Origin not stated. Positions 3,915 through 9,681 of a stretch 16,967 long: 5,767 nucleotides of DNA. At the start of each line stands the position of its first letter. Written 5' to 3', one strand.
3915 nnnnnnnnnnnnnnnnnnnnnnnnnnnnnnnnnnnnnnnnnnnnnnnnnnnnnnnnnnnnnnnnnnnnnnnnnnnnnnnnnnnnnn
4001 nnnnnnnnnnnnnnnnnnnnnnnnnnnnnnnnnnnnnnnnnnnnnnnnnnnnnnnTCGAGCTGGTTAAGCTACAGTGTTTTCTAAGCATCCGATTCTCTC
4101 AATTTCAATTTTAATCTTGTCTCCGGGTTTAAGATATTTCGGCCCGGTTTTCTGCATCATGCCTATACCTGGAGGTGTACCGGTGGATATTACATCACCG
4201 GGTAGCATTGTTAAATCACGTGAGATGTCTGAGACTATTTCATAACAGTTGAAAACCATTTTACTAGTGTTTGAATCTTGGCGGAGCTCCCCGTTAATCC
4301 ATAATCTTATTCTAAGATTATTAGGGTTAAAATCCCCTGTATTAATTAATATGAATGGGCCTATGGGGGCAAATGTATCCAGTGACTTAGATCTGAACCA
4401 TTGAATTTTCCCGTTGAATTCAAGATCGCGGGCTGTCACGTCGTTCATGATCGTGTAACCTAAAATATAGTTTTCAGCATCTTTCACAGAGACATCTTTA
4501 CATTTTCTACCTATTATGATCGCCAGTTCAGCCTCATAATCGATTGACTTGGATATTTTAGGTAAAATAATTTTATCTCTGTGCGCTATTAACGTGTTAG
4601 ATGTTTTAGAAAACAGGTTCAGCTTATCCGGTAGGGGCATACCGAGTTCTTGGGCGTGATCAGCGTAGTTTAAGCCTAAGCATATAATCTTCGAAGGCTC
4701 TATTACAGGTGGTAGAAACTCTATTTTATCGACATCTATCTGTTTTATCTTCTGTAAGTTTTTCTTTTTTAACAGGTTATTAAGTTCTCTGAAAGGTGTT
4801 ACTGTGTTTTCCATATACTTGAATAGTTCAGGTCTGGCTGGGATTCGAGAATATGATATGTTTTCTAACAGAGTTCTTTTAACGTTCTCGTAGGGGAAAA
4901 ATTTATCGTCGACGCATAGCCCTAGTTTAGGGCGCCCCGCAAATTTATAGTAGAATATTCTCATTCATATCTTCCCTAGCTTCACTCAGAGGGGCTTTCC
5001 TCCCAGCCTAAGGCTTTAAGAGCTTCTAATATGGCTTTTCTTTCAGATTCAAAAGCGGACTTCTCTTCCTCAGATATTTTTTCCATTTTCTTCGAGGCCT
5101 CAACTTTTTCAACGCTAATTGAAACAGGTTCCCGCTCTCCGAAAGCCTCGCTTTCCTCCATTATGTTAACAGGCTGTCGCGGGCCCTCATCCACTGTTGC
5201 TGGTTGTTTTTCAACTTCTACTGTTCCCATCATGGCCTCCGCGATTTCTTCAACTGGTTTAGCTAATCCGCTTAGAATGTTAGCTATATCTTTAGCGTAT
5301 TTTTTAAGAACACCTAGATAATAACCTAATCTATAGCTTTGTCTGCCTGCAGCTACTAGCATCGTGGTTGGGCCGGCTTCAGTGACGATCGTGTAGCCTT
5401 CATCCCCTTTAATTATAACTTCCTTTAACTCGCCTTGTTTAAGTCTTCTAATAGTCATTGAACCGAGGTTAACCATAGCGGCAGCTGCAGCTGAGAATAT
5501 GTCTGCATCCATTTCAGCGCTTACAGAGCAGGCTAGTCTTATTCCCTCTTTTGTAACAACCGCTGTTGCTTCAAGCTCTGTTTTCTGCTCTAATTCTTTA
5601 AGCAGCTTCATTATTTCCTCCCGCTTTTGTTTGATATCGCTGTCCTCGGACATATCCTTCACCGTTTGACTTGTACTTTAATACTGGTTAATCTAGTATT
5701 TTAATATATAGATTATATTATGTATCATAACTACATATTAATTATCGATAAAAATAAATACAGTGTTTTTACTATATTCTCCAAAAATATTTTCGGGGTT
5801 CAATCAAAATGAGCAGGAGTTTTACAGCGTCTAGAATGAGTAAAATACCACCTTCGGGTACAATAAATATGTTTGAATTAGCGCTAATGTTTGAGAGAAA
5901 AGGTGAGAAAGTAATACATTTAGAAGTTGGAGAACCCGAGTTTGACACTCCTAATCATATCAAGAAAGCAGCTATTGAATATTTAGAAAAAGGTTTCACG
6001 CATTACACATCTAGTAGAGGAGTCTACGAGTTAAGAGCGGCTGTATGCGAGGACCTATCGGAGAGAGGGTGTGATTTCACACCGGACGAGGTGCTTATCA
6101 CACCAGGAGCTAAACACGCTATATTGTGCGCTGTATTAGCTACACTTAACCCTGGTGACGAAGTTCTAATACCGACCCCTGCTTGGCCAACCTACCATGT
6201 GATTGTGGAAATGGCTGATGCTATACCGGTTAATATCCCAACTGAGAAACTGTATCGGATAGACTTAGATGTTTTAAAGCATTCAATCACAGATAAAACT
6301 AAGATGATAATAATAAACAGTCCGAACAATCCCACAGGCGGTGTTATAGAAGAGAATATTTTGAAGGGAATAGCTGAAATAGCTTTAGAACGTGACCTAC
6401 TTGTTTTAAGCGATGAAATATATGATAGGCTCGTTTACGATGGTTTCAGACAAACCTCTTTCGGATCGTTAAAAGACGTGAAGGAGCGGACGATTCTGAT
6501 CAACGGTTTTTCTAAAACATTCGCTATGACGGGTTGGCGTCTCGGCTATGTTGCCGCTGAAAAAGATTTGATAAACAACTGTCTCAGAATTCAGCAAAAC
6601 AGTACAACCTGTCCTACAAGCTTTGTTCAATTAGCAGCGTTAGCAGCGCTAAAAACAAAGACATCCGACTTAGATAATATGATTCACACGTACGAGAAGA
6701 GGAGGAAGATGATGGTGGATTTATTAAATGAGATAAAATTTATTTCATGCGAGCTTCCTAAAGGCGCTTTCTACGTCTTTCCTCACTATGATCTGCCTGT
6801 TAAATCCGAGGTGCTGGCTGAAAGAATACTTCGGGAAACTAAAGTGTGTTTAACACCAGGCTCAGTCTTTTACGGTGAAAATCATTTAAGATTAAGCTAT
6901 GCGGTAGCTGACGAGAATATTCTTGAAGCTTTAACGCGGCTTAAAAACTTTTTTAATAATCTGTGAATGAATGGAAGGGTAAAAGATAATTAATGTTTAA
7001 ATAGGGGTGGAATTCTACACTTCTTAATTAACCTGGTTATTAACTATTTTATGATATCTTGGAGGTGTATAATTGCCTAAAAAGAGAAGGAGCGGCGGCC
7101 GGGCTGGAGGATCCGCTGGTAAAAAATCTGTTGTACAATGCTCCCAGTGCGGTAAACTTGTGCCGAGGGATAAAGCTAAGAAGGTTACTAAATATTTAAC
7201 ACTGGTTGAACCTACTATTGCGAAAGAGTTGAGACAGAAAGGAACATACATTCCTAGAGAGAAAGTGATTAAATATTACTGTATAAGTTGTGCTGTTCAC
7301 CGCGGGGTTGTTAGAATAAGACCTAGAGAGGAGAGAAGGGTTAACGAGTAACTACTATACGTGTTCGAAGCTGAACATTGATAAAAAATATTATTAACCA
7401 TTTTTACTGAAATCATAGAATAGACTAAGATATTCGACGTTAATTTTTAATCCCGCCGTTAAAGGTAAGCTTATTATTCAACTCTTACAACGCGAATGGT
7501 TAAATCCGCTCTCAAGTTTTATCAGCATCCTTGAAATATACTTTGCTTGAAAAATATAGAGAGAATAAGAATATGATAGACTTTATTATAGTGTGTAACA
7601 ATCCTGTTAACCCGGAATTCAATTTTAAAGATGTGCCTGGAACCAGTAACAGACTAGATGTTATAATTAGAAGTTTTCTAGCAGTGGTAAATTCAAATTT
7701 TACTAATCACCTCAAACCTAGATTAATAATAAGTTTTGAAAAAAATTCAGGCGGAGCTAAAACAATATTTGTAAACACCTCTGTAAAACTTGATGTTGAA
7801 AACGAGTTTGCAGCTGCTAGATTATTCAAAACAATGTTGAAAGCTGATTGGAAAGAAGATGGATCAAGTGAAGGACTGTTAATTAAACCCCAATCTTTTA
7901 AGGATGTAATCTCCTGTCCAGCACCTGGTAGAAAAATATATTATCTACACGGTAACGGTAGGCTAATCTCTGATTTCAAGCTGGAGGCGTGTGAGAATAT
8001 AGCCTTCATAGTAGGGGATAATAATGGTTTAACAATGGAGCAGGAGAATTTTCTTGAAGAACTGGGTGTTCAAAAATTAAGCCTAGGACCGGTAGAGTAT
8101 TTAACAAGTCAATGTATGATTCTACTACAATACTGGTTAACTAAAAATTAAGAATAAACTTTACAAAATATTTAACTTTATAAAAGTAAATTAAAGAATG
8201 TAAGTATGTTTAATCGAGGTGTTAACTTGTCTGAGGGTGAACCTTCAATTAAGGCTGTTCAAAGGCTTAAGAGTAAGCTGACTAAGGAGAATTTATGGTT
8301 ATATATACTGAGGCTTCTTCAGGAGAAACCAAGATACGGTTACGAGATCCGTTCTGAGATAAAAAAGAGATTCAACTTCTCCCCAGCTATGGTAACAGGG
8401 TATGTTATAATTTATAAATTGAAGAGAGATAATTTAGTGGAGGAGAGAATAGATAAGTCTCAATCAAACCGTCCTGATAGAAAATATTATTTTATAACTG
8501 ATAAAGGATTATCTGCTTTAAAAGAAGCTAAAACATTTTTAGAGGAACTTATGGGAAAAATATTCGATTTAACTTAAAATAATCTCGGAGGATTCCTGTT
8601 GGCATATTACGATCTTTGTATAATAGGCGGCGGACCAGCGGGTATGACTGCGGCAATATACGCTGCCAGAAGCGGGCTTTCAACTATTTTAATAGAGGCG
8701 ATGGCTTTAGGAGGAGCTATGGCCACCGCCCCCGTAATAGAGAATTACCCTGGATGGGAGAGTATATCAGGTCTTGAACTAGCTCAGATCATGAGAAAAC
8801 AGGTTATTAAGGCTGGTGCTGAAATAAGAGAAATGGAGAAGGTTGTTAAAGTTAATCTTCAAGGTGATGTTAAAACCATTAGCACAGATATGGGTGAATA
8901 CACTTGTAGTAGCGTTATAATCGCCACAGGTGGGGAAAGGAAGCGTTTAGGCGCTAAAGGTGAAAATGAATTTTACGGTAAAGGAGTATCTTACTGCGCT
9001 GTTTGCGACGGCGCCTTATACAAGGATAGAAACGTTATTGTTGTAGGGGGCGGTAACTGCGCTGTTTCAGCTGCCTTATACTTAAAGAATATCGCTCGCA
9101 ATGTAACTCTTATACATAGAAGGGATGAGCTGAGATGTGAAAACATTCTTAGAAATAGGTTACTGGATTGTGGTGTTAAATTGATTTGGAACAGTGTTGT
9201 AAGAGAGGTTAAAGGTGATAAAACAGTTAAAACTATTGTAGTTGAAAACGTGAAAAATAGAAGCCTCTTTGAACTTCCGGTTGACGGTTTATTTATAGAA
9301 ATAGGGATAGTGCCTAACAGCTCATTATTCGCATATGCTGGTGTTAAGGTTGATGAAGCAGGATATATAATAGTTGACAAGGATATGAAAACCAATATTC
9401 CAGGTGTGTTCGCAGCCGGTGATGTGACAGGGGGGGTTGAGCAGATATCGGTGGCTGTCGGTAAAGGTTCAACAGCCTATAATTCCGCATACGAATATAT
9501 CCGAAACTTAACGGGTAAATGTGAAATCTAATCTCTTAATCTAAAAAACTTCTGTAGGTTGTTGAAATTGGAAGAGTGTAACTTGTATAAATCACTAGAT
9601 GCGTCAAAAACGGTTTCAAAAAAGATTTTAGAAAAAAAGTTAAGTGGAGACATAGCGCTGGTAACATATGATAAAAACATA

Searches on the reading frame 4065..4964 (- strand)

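Call 40: search_protein_families(library=pfam, proteins=[window:4065-4964:-], max_evalue=0.01)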
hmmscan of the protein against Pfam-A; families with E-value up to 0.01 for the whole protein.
window:4065-4964:- (299 aa): 1 family
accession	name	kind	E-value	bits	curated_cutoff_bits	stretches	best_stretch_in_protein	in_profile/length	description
PF01557.24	FAA_hydrolase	-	4.4e-73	245.9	23.9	1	92-298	1-213/214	Fumarylacetoacetate (FAA) hydrolase C-terminal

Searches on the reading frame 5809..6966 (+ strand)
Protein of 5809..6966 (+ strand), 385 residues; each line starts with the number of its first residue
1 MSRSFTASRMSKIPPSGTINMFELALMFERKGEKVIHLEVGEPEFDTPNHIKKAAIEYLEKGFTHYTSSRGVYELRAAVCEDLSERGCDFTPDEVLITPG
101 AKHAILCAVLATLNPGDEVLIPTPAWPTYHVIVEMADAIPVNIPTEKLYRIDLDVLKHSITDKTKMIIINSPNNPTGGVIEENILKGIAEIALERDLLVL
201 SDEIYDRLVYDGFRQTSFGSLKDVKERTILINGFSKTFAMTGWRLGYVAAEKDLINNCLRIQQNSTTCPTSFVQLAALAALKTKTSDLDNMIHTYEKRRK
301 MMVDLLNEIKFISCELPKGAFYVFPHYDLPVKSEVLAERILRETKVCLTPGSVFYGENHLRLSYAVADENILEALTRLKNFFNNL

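Call 4: search_protein_families(library=pfam, proteins=[window:5809-6966:+], max_evalue=0.1)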
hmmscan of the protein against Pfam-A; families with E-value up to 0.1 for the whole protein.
window:5809-6966:+ (385 aa): 5 families
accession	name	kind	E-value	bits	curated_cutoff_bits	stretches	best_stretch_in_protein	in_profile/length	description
PF00155.27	Aminotran_1_2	-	5.2e-68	230.3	19.7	1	34-378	2-361/361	Aminotransferase class I and II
PF01053.26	Cys_Met_Meta_PP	-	5.2e-05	22.4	27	1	97-203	72-174/381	Cys/Met metabolism PLP-dependent enzyme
PF00266.25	Aminotran_5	-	0.00035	20.1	21.5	1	93-202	62-175/371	Aminotransferase class-V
PF01041.23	DegT_DnrJ_EryC1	-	0.00055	19.7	19.8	1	105-202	55-145/360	DegT/DnrJ/EryC1/StrS aminotransferase family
PF01212.27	Beta_elim_lyase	-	0.0093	15.8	27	1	61-202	23-168/288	Beta-eliminating lyase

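Call 5: search_protein_families(library=ncbifam, proteins=[window:5809-6966:+], max_evalue=0.1)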
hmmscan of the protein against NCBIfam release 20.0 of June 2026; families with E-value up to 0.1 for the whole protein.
window:5809-6966:+ (385 aa): 107 families (the best 25 are shown)
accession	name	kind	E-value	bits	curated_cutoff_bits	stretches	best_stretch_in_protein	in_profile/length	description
NF041091.1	asp_aminotase_Arch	equivalog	1.1e-108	363.5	550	1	9-382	3-375/376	aspartate aminotransferase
NF005816.0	PRK07682.1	equivalog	1.3e-104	350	620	1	7-384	7-385/390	aminotransferase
NF041364.1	GntC_guanitoxin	equivalog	1.7e-97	326.5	415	1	38-381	3-356/356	guanitoxin biosynthesis PLP-dependent (S)-gamma-hydroxy-L-arginine cyclodehydratase GntC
NF006229.0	PRK08361.1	equivalog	2e-91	306.9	624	1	5-383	9-389/391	aspartate aminotransferase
NF005817.0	PRK07683.1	equivalog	6.8e-91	304.8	575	1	10-383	9-382/387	aminotransferase A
NF004769.0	PRK06107.1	equivalog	3.4e-88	296.1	617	1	1-379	1-395/402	aspartate transaminase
NF004770.0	PRK06108.1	subfamily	2.1e-86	290.2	422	1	11-383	18-393/396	pyridoxal phosphate-dependent aminotransferase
NF004975.0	PRK06348.1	equivalog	3e-79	266.8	549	1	28-380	24-381/384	pyridoxal phosphate-dependent aminotransferase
NF005588.0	PRK07309.1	equivalog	7e-79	265.5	576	1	34-383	31-387/391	pyridoxal phosphate-dependent aminotransferase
NF006230.0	PRK08363.1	equivalog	1e-78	264.9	534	1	25-383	22-393/398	alanine aminotransferase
NF005744.0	PRK07568.1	subfamily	4.4e-77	259.6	389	1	8-380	5-388/398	pyridoxal phosphate-dependent aminotransferase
NF006514.0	PRK08960.1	equivalog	5.8e-74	249.2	554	1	6-383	5-386/388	pyridoxal phosphate-dependent aminotransferase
NF006756.0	PRK09276.1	subfamily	2e-73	247.6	507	1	6-380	4-384/387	LL-diaminopimelate aminotransferase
TIGR03540.1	DapC_direct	equivalog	2.3e-73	247.3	593.25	1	7-380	3-382/383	LL-diaminopimelate aminotransferase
NF005601.0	PRK07337.1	equivalog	3.6e-73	246.9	496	1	6-383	8-393/394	pyridoxal phosphate-dependent aminotransferase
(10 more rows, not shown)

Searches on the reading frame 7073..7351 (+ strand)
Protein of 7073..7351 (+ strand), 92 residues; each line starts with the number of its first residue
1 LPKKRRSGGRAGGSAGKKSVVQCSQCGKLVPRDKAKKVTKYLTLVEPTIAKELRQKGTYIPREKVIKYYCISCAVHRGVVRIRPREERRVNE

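Call 4: search_protein_families(library=pfam, proteins=[window:7073-7351:+], max_evalue=0.1)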
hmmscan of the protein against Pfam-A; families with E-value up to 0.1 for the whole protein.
window:7073-7351:+ (92 aa): 1 family
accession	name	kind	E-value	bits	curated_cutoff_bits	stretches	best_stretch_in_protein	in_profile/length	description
PF01283.25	Ribosomal_S26e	-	1.6e-21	77.2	27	1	1-90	1-94/108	Ribosomal protein S26e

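Call 5: search_protein_families(library=ncbifam, proteins=[window:7073-7351:+], max_evalue=0.1)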
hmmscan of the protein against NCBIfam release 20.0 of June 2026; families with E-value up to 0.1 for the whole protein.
window:7073-7351:+ (92 aa): 2 families
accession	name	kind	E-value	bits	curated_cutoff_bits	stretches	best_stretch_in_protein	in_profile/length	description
NF006816.0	PRK09335.1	equivalog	6.5e-35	119.4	118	1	1-90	1-90/96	30S ribosomal protein S26e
NF041023.1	PP0621_fam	subfamily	0.071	13.4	45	1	13-36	35-58/71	PP0621 family protein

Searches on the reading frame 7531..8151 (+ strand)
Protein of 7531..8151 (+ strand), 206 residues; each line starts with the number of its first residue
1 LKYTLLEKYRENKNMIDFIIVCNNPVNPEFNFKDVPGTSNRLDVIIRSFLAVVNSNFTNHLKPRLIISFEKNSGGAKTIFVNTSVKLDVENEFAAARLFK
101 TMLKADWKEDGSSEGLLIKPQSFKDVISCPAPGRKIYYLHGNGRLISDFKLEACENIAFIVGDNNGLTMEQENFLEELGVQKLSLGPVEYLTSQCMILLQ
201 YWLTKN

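Call 4: search_protein_families(library=pfam, proteins=[window:7531-8151:+], max_evalue=0.1)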
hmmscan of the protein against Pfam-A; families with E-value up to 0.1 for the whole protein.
window:7531-8151:+ (206 aa): 1 family
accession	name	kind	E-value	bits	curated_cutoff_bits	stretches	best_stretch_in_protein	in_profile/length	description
PF04013.17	Methyltrn_RNA_2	-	2.5e-22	80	25.5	1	15-201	1-191/198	Putative SAM-dependent RNA methyltransferase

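Call 5: search_protein_families(library=ncbifam, proteins=[window:7531-8151:+], max_evalue=0.1)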
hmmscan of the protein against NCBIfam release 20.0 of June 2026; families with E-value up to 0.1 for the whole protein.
window:7531-8151:+ (206 aa): 3 families
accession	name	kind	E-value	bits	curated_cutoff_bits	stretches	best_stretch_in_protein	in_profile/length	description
NF002560.0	PRK02135.1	equivalog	7.7e-27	94.1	183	1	15-203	1-194/200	tRNA (pseudouridine(54)-N(1))-methyltransferase TrmY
NF008694.0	PRK11713.3-2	equivalog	0.036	13.4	234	1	119-187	149-221/245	16S rRNA (uracil(1498)-N(3))-methyltransferase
NF008692.0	PRK11713.1-5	equivalog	0.054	12.9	196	1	146-187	181-223/246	16S rRNA (uracil(1498)-N(3))-methyltransferase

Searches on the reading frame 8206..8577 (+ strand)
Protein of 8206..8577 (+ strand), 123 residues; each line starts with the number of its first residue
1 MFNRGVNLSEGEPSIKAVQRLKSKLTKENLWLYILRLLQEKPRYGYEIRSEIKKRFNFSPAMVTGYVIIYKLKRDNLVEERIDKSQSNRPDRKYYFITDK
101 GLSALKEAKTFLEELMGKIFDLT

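Call 4: search_protein_families(library=pfam, proteins=[window:8206-8577:+], max_evalue=0.1)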
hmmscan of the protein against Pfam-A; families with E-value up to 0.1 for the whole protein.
window:8206-8577:+ (123 aa): 4 families
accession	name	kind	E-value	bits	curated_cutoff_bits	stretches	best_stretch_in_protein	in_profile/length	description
PF03551.20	PadR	-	9.6e-16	58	27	1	34-107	1-75/75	Transcriptional regulator PadR-like family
PF14338.12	Mrr_N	-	0.0016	19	29.5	0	88-107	68-87/87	Mrr N-terminal domain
PF20781.2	TssR_C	-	0.0046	17.6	25.7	1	51-101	88-139/141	TssR C-terminal domain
PF02334.22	RTP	-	0.026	15.5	26.7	1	30-99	10-83/113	Replication terminator protein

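Call 5: search_protein_families(library=ncbifam, proteins=[window:8206-8577:+], max_evalue=0.1)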
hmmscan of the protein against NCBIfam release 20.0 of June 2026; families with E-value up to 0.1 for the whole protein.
window:8206-8577:+ (123 aa): 8 families
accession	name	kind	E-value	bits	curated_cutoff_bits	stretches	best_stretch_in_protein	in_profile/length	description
TIGR03433.1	padR_acidobact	paralog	5.2e-09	36.1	101.8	1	30-116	5-92/101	PadR family transcriptional regulator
NF006931.0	PRK09416.1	equivalog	8e-07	29.3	112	1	22-109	36-119/135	PadR family transcriptional regulator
NF004170.0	PRK05638.1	equivalog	6e-05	21.8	421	1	21-106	363-439/442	threonine synthase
NF053635.1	TransRegRv3488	equivalog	0.00012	22.2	140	1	27-121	6-97/98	Rv3488 family transcriptional regulator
TIGR02719.1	repress_PhaQ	equivalog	0.0031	17.8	139.35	1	23-114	18-108/138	poly-beta-hydroxybutyrate-responsive repressor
NF053602.1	Phr_regulator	exception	0.012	15.2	320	1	34-101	17-76/191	heat shock transcription regulator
NF053755.1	MsvR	equivalog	0.015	15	220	1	32-114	16-89/236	transcriptional factor MsvR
NF053610.1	Sso10a_fam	subfamily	0.067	13.2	60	0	49-103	20-62/64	Sso10a family chromatin protein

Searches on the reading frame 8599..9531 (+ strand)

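Call 4: search_protein_families(library=pfam, proteins=[window:8599-9531:+], max_evalue=0.1)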
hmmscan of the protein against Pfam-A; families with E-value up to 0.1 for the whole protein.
window:8599-9531:+ (310 aa): 15 families
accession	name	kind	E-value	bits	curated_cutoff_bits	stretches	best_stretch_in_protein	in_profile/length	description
PF07992.20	Pyr_redox_2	-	7.2e-59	200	26.1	1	4-290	1-291/291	Pyridine nucleotide-disulphide oxidoreductase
PF13738.12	Pyr_redox_3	-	1.9e-28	100.1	30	2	54-274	76-305/305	Pyridine nucleotide-disulphide oxidoreductase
PF00070.33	Pyr_redox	-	1.4e-18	67.6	22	1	145-216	1-80/82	Pyridine nucleotide-disulphide oxidoreductase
PF01266.30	DAO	-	7.2e-15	55.8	27.9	3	5-40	1-38/353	FAD dependent oxidoreductase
PF12831.13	FAD_oxidored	-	9e-13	48.7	27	1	5-48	1-48/416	FAD dependent oxidoreductase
PF00890.30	FAD_binding_2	-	2.4e-12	47.2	20.4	2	5-42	1-39/414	FAD binding domain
PF03486.20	HI0933_like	-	4.2e-11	43.2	50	2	5-36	2-33/244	HI0933-like protein Rossmann domain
PF13450.12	NAD_binding_8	-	2.5e-09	37.7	21.9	1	8-45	1-39/68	NAD(P)-binding Rossmann-like domain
PF01134.28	GIDA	-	1.2e-08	34.9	22.1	1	5-59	1-47/391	Glucose inhibited division protein A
PF01494.25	FAD_binding_3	-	3.1e-06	27.1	22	1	4-36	2-34/349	FAD binding domain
PF01946.23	Thi4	-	6.4e-06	26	26.2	1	3-41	17-57/235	Thi4 family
PF04820.20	Trp_halogenase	-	0.0019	17.6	21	0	6-36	2-36/458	Tryptophan halogenase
PF05834.18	Lycopene_cycl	-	0.0063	16.1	23.4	1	5-35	1-33/380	Lycopene cyclase protein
PF01262.27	AlaDh_PNT_C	-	0.0064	16.4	23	0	7-31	32-56/214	Alanine dehydrogenase/PNT, C-terminal domain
PF13241.12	NAD_binding_7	-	0.056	14.5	22.1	0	142-185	6-49/104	Putative NAD(P)-binding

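Call 5: search_protein_families(library=ncbifam, proteins=[window:8599-9531:+], max_evalue=0.1)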
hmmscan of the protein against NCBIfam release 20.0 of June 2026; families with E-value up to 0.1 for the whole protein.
window:8599-9531:+ (310 aa): 172 families (the best 25 are shown)
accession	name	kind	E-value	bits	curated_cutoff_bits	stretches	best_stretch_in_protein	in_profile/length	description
TIGR01292.1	TRX_reduct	equivalog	1.2e-107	359.2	343.45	1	4-301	1-300/300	thioredoxin-disulfide reductase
TIGR03143.1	AhpF_homolog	hypoth_equivalog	1.8e-75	254.6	687.65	1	3-307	4-314/555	putative alkyl hydroperoxide reductase F subunit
TIGR03140.1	AhpF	equivalog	2.9e-72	243.8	502.9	1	3-301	212-512/515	alkyl hydroperoxide reductase subunit F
NF007614.0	PRK10262.1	equivalog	2.5e-63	214.2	644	1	5-305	8-318/321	thioredoxin-disulfide reductase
TIGR04018.1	Bthiol_YpdA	hypoth_equivalog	9.4e-31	106.8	339.9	2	70-292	81-304/316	YpdA family putative bacillithiol disulfide reductase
TIGR01350.1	lipoamide_DH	equivalog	2.2e-27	95.9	408.8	2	68-297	102-329/461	dihydrolipoyl dehydrogenase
NF004776.0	PRK06116.1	equivalog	4.6e-24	85.2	480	2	89-299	118-327/450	glutathione-disulfide reductase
TIGR01424.1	gluta_reduc_2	equivalog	1.7e-22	79.6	606.05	2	60-299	91-325/446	glutathione-disulfide reductase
TIGR02053.1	MerA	equivalog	3.9e-22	78.9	454.45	2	92-297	117-328/465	mercury(II) reductase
TIGR03385.1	CoA_CoA_reduc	equivalog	5.6e-21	74.8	578.8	1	7-279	3-285/439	CoA-disulfide reductase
TIGR01421.1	gluta_reduc_1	equivalog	1.7e-20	73.6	556.15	2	90-300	117-328/450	glutathione-disulfide reductase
TIGR01316.1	gltA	equivalog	9.3e-19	67.5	471.75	1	6-301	136-449/449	NADPH-dependent glutamate synthase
NF003585.0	PRK05249.1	equivalog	9.5e-19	67.3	465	2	91-298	127-334/464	Si-specific NAD(P)(+) transhydrogenase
NF005883.0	PRK07845.1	equivalog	2.2e-18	66.5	479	2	68-294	109-331/466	NAD(P)H-quinone dehydrogenase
NF009409.0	PRK12770.1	subfamily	3.4e-18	65.8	343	1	6-303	21-352/360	putative glutamate synthase subunit beta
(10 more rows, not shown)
